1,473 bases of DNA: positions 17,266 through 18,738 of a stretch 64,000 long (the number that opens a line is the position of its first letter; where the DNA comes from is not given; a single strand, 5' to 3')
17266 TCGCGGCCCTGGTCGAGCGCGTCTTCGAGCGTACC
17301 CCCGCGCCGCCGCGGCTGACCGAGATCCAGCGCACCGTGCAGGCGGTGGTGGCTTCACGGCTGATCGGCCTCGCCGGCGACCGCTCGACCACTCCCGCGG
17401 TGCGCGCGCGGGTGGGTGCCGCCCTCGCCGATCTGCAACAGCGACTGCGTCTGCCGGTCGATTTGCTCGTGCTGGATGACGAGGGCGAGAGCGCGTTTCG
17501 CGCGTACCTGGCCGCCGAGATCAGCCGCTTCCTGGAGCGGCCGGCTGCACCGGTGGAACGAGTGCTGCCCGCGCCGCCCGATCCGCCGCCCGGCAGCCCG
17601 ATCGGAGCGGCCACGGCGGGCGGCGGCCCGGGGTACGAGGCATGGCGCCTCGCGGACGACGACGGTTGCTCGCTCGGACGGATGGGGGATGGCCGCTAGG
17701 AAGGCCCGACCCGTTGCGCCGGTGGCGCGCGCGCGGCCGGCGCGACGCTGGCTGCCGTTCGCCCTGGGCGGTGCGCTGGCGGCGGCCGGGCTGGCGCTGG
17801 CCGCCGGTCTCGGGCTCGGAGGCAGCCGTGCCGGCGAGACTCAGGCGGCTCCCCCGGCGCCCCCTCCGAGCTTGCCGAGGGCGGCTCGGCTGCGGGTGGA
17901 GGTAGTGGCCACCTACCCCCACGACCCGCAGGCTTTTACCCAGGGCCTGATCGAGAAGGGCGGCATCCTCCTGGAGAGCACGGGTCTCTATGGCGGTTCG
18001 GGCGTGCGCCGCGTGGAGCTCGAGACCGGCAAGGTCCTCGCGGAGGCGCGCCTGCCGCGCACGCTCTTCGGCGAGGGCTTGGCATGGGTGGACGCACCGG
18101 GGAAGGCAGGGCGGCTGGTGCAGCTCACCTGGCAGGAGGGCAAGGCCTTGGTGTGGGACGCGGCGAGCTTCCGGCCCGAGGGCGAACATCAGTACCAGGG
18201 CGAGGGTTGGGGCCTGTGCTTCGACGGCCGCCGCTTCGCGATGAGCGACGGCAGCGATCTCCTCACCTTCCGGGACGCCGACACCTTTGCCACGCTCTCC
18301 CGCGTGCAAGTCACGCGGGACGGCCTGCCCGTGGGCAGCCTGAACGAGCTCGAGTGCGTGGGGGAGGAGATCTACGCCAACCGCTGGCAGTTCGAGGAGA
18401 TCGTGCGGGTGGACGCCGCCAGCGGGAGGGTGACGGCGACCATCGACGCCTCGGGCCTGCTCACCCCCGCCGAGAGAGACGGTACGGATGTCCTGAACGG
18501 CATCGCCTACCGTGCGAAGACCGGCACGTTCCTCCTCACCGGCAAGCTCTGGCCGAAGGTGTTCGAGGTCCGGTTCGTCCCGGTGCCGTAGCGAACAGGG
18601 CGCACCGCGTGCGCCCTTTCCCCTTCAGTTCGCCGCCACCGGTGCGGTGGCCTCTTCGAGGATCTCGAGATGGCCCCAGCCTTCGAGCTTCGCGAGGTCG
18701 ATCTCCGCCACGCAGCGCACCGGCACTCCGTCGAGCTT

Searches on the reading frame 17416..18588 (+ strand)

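Call 9: search_protein_families(library=pfam, proteins=[window:17416-18588:+], max_evalue=0.01)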
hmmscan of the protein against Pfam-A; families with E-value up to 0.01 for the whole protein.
window:17416-18588:+ (391 aa): 1 family
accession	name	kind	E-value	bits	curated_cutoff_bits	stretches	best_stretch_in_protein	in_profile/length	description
PF05096.18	Glu_cyclase_2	-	8.1e-88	294.5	22.3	1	154-387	20-249/249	Glutamine cyclotransferase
